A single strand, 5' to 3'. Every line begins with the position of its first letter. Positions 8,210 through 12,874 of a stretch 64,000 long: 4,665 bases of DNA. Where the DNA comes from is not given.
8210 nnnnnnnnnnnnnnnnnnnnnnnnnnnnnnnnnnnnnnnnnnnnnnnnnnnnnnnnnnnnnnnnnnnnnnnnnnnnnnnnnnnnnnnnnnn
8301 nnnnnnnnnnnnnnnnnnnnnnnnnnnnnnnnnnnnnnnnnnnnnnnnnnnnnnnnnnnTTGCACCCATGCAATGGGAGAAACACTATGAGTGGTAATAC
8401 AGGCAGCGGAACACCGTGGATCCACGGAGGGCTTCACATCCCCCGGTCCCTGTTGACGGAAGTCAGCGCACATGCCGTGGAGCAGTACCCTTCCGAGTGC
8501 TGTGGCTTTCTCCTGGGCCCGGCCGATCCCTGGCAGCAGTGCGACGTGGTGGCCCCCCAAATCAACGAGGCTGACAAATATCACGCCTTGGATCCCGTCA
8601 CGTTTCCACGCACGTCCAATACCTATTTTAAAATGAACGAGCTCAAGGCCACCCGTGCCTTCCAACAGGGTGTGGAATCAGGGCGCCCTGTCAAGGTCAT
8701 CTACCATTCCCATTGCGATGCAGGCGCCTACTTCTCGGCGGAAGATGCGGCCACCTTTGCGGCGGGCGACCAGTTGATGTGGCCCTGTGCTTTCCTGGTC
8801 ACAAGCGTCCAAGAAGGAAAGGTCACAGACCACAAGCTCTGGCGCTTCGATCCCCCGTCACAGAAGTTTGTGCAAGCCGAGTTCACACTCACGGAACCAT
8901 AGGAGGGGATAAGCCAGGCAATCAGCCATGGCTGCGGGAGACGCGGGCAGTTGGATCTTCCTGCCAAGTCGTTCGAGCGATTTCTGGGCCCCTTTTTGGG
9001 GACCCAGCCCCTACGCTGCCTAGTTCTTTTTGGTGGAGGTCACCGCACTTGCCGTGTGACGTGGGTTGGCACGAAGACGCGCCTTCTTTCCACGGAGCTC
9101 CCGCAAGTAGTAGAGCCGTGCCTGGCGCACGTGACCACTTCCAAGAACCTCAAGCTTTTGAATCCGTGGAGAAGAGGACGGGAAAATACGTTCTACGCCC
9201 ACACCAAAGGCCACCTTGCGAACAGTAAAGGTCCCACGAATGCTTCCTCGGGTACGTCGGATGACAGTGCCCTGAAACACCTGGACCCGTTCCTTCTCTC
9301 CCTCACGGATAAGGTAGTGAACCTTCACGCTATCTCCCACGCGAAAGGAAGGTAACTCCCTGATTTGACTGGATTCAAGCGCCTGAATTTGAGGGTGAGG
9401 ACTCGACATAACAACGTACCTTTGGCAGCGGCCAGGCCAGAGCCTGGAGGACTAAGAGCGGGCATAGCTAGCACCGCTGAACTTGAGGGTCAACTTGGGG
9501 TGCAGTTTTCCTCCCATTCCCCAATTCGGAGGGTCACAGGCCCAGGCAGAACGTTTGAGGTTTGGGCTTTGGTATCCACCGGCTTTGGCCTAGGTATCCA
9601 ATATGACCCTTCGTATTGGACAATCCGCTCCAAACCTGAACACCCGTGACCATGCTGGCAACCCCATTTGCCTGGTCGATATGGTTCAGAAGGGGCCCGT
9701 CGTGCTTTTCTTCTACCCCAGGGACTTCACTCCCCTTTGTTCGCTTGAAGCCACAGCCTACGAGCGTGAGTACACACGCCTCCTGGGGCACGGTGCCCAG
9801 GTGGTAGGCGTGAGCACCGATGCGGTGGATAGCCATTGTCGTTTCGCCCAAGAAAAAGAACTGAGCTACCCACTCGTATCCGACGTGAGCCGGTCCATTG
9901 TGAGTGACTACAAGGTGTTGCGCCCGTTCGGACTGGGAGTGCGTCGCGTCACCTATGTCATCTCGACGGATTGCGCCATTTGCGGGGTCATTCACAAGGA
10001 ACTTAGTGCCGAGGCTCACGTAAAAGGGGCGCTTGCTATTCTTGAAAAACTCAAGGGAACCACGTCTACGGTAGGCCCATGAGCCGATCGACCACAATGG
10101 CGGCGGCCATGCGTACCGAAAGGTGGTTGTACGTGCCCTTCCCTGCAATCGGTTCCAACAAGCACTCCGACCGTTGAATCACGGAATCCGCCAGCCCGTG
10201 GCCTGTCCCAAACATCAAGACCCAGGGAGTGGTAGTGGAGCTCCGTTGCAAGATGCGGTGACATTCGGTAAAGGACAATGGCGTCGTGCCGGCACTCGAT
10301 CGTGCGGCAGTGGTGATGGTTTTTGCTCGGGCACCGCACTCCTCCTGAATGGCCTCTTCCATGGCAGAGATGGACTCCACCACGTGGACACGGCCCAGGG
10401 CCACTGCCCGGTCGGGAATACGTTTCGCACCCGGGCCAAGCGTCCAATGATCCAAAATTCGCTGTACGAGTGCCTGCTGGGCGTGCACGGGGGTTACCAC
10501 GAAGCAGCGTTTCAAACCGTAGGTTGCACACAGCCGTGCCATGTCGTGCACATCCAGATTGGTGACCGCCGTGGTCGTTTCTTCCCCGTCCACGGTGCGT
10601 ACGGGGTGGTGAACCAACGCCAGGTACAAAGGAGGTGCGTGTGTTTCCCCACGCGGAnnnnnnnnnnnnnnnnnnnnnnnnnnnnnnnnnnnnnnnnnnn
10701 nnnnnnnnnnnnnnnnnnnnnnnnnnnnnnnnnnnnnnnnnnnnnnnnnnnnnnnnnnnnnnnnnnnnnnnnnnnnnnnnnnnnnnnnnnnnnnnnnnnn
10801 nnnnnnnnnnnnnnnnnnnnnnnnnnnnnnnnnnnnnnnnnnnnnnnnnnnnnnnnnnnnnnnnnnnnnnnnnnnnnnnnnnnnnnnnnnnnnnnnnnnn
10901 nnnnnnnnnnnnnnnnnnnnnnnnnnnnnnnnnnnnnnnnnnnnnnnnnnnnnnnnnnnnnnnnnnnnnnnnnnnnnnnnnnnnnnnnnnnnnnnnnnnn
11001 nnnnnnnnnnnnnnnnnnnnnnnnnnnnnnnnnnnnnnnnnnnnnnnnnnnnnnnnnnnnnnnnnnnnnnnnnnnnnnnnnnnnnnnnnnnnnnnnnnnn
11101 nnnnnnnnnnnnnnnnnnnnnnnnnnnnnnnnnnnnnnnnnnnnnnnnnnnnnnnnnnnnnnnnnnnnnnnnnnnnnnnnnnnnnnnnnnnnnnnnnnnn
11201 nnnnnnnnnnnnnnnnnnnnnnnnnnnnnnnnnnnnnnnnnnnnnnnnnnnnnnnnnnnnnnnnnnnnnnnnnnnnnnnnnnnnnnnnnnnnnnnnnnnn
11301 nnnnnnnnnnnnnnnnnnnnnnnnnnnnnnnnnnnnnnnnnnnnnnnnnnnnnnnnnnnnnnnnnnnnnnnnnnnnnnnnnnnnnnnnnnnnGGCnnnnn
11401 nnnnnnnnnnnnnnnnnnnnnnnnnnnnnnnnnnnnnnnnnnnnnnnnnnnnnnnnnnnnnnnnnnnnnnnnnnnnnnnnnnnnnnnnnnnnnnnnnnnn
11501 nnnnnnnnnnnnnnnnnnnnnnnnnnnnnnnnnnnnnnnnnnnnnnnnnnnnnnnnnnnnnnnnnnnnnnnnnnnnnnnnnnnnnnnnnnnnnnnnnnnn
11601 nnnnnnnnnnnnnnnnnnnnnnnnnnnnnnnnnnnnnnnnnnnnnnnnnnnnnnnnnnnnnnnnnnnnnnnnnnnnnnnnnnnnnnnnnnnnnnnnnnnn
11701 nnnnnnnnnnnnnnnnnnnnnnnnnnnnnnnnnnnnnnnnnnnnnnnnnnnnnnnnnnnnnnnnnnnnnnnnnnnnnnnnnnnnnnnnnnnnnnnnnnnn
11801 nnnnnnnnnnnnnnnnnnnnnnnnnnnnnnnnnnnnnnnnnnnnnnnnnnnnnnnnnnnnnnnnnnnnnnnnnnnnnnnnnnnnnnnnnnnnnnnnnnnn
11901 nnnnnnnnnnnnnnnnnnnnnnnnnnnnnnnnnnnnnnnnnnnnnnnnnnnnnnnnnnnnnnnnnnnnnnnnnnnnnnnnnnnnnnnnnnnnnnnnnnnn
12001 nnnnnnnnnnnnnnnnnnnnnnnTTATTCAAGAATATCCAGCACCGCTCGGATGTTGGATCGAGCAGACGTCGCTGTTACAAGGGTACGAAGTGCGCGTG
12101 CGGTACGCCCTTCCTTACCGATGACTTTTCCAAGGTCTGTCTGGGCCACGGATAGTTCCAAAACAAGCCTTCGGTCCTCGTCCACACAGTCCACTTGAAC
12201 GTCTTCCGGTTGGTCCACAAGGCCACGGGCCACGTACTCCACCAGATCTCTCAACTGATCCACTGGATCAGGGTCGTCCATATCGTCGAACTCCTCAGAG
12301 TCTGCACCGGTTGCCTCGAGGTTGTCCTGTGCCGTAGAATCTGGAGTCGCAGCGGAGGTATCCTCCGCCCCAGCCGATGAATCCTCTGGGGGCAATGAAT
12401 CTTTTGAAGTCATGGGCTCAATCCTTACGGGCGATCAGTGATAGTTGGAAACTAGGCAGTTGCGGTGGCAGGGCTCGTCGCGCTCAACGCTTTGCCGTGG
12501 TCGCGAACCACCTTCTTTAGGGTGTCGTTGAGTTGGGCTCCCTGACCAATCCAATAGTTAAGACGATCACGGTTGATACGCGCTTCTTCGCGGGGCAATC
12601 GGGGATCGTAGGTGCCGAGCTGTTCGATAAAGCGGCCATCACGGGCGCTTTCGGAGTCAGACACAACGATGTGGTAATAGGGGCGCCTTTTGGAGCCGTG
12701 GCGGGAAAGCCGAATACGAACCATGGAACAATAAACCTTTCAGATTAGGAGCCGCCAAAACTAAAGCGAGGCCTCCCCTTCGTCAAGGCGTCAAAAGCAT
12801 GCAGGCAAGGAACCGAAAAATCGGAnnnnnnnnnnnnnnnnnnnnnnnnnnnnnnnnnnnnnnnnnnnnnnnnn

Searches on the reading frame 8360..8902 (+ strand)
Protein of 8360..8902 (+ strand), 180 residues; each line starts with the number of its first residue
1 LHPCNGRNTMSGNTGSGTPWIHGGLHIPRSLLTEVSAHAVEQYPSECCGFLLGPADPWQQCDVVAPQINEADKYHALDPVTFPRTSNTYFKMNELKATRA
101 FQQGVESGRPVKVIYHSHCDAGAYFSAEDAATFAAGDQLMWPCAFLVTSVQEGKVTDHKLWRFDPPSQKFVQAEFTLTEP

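Call 9: search_protein_families(library=pfam, proteins=[window:8360-8902:+], max_evalue=0.001)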
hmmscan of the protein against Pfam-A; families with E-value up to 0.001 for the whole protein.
window:8360-8902:+ (180 aa): 1 family
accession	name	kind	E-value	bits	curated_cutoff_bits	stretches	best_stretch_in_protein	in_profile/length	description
PF14464.11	Prok-JAB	-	3.4e-16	59.6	25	1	29-162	2-112/114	Prokaryotic homologs of the JAB domain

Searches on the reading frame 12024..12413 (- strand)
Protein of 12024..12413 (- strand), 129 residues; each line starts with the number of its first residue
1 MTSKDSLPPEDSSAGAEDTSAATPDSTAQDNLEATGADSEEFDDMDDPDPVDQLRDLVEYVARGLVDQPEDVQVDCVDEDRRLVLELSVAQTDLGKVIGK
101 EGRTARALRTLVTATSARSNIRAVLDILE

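Call 9: search_protein_families(library=pfam, proteins=[window:12024-12413:-], max_evalue=0.001)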
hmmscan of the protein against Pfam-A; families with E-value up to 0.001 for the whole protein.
window:12024-12413:- (129 aa): 1 family
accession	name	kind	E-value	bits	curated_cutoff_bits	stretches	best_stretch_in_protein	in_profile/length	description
PF13083.13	KH_KhpA-B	-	3.2e-23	81.9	32.1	1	55-127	1-73/73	KhpA/KhpB, KH domain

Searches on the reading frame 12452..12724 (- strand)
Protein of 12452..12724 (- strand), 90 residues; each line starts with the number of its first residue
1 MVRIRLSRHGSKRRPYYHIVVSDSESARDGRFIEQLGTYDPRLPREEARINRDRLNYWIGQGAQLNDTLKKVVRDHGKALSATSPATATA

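Call 75: search_protein_families(library=pfam, proteins=[window:12452-12724:-], max_evalue=0.01)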
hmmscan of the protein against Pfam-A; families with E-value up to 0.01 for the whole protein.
window:12452-12724:- (90 aa): 1 family
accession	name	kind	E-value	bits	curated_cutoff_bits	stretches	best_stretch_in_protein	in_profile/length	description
PF00886.24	Ribosomal_S16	-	3.1e-25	88.3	27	1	8-65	1-61/62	Ribosomal protein S16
